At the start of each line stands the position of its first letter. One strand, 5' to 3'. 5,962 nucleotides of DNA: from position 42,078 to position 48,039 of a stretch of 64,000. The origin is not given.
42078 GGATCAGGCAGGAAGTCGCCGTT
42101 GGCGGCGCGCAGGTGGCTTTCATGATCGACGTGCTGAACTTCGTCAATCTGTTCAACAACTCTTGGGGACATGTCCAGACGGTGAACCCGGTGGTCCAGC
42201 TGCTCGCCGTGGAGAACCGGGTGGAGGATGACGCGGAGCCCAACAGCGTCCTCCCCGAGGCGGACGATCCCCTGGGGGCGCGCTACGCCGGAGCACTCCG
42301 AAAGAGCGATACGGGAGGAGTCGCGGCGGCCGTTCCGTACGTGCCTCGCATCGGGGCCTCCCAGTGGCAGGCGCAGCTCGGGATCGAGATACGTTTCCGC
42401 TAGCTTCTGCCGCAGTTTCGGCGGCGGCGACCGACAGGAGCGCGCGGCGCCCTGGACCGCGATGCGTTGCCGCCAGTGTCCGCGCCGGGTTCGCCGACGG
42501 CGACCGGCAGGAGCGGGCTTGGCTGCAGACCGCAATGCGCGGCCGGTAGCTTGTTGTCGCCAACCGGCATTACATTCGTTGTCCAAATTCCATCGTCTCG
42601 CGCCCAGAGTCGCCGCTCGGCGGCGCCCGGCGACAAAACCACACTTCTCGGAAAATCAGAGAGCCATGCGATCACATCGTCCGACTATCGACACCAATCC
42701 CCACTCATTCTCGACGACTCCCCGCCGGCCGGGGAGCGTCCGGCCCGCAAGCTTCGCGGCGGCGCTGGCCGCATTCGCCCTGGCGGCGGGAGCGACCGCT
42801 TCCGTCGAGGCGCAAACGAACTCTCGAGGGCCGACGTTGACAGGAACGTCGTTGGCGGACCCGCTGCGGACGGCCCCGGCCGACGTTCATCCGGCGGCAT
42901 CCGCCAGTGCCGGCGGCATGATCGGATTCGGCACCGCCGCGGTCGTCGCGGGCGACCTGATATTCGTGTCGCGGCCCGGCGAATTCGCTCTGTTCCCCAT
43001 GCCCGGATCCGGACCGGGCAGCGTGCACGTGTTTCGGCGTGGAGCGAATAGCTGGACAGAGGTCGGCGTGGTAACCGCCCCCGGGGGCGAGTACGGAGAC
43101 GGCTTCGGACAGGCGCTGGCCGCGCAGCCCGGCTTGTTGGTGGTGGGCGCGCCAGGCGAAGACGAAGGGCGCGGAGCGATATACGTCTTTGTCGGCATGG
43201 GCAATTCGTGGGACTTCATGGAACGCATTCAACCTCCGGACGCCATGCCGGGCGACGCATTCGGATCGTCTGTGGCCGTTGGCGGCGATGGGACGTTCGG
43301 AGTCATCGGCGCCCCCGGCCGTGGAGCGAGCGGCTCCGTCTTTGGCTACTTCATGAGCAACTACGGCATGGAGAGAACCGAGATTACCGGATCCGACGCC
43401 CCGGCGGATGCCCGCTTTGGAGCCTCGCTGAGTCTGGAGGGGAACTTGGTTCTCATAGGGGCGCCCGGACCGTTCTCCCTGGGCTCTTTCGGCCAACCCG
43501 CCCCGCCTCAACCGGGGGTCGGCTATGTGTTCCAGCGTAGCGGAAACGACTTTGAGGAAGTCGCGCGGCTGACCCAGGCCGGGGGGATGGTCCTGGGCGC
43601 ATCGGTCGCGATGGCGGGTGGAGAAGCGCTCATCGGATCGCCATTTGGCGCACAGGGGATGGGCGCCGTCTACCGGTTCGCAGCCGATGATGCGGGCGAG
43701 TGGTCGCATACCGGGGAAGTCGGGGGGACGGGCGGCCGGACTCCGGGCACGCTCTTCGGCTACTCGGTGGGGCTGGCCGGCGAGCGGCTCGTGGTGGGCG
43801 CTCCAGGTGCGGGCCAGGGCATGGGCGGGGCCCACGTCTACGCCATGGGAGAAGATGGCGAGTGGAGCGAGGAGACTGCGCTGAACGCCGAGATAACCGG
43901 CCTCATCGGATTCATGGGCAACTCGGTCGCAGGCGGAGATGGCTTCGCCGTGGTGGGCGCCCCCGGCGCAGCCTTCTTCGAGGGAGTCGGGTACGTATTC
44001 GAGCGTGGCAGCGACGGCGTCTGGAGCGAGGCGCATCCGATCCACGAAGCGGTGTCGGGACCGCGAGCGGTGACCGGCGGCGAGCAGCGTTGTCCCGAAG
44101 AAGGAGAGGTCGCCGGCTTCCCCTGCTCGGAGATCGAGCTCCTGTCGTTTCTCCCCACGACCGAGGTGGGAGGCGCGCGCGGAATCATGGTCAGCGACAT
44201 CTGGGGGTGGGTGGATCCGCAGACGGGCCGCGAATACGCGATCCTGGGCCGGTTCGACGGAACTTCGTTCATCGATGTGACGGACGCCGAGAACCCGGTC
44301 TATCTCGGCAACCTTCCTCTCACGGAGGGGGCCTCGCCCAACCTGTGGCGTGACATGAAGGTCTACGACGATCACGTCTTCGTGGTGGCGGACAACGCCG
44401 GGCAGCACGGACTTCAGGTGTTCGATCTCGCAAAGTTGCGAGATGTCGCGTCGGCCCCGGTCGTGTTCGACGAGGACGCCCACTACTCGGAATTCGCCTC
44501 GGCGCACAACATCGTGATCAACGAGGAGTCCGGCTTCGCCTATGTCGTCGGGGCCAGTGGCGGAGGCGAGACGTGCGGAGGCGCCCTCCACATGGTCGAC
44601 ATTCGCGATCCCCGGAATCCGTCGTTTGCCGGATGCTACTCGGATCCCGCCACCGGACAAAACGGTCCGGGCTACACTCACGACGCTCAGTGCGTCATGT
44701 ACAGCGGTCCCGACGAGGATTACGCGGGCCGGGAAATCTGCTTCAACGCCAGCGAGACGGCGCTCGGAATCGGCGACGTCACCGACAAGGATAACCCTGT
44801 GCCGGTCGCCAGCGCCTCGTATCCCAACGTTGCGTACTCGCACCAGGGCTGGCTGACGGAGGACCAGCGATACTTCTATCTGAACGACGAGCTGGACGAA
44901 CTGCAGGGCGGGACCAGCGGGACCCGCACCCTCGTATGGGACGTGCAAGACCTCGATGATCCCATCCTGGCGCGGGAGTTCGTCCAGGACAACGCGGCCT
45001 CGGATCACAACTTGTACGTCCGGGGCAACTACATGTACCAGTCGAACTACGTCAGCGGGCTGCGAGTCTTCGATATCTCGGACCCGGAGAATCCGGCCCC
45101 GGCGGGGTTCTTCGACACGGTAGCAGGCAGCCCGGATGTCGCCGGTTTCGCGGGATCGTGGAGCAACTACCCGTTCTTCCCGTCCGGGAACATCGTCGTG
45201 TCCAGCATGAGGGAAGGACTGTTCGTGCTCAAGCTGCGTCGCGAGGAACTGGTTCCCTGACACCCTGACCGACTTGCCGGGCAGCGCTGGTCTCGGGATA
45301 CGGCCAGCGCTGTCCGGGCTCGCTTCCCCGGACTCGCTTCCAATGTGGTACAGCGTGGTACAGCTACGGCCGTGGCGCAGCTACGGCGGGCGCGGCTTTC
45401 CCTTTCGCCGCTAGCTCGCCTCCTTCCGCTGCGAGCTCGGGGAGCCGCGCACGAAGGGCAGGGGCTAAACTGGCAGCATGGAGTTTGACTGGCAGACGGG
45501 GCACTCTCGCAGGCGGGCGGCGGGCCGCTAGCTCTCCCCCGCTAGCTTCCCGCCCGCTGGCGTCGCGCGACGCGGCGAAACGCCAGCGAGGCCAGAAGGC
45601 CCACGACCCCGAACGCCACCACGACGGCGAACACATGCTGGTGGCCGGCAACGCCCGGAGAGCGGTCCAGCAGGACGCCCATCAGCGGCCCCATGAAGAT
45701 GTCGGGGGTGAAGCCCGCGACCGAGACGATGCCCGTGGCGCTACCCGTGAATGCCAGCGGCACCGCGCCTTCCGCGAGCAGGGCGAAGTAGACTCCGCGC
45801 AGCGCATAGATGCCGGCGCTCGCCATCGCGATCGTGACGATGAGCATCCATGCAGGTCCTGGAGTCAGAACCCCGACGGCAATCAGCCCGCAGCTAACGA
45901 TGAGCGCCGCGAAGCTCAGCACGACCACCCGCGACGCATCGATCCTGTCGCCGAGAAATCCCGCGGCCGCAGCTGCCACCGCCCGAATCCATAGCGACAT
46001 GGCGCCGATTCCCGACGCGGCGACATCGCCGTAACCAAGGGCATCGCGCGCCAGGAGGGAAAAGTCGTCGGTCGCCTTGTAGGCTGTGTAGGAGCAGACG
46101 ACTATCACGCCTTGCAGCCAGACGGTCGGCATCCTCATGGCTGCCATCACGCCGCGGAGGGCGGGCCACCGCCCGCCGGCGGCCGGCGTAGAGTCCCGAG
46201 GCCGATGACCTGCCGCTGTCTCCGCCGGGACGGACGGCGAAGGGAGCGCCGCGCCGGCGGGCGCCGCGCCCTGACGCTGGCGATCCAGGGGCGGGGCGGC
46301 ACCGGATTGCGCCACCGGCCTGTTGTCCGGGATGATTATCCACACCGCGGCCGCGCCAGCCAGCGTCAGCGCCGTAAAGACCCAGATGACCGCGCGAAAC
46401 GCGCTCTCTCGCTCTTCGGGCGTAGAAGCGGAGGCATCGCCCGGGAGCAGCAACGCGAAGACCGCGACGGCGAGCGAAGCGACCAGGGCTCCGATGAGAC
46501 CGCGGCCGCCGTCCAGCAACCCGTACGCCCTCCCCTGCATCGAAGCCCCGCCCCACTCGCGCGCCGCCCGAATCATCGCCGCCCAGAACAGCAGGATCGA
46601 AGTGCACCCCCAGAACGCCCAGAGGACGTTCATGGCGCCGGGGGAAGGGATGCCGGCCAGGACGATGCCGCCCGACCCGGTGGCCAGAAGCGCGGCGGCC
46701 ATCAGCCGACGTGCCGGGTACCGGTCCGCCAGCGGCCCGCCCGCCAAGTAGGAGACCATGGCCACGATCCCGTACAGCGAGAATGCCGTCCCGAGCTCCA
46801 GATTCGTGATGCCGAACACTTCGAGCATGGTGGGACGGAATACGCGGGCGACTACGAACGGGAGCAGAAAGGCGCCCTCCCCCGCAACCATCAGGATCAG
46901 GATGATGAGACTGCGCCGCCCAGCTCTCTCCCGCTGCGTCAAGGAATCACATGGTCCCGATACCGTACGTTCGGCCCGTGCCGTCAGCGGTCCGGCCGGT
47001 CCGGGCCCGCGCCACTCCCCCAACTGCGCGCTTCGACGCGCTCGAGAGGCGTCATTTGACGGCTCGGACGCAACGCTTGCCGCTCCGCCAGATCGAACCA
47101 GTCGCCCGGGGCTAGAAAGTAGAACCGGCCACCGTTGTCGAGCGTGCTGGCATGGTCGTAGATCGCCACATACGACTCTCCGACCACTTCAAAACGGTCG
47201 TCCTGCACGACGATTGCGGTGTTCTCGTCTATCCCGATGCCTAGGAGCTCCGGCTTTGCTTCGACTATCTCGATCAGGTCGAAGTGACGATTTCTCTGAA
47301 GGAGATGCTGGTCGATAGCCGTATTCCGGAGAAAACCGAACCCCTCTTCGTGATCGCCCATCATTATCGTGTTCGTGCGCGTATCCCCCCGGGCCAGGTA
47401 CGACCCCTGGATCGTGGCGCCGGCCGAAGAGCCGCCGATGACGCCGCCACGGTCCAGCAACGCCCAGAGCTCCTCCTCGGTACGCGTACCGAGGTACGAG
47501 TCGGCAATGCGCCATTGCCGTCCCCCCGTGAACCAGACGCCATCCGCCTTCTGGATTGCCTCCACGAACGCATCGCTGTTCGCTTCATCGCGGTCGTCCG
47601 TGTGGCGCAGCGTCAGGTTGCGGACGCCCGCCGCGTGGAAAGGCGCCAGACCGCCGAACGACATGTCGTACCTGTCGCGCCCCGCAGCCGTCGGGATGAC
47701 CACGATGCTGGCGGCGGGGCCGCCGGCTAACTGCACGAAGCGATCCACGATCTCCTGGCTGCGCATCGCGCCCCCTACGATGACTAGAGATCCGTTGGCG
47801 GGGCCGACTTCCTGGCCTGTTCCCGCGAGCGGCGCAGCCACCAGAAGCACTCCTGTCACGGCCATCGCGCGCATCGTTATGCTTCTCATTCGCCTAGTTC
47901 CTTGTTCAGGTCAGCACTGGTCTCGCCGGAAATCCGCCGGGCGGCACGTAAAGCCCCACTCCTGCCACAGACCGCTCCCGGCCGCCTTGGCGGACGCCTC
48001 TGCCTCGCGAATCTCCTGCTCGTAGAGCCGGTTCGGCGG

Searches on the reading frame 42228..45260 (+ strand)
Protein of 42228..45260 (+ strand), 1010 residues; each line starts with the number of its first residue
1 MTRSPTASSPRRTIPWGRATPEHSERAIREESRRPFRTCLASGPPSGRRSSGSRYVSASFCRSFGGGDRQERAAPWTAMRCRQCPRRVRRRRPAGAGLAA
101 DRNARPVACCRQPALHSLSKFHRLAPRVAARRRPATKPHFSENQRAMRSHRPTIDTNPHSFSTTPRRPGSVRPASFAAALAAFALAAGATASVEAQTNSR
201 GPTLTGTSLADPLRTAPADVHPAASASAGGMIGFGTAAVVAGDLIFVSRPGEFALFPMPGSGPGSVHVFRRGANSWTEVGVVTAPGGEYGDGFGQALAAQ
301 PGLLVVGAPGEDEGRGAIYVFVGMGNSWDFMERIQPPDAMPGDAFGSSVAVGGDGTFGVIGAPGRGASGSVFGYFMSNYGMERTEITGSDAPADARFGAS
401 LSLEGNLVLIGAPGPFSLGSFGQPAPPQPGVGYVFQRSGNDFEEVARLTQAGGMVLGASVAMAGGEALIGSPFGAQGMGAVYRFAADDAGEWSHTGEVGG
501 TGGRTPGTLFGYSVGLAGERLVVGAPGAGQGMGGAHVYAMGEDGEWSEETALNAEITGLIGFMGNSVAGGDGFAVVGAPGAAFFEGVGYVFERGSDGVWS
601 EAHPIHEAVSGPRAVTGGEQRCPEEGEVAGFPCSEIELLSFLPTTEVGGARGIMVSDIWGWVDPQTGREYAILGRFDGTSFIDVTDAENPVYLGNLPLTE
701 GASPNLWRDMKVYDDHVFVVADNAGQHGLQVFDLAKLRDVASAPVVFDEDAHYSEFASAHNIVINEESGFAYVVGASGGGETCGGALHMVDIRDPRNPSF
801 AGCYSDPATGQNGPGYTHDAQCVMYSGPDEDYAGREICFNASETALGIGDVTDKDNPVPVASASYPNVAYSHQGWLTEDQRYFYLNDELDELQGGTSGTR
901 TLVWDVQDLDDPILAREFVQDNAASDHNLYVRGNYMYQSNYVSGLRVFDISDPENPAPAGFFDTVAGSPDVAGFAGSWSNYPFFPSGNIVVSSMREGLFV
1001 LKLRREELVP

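Call 33: search_protein_families(library=pfam, proteins=[window:42228-45260:+], max_evalue=0.001)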
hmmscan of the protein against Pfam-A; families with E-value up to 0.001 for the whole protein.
window:42228-45260:+ (1010 aa): 2 families
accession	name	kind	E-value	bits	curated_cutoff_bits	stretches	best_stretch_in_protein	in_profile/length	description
PF14312.12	FG-GAP_2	-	5.3e-31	107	23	3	276-321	1-49/49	FG-GAP repeat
PF08309.17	LVIVD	-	0.00056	19.6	20.2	0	928-964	6-42/42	LVIVD repeat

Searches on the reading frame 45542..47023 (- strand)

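Call 33: search_protein_families(library=pfam, proteins=[window:45542-47023:-], max_evalue=0.001)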
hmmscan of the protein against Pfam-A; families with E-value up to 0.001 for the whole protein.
window:45542-47023:- (493 aa): 1 family
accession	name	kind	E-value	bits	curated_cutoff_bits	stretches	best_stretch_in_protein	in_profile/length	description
PF07690.21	MFS_1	-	1.5e-18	67.3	33.4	1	61-437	17-339/347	Major Facilitator Superfamily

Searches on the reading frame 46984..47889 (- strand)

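Call 33: search_protein_families(library=pfam, proteins=[window:46984-47889:-], max_evalue=0.001)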
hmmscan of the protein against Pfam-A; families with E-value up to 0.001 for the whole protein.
window:46984-47889:- (301 aa): 1 family
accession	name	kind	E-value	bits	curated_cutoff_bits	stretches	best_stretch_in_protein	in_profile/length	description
PF03575.23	Peptidase_S51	-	1.9e-17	64.1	23.9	1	42-235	13-205/206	Peptidase family S51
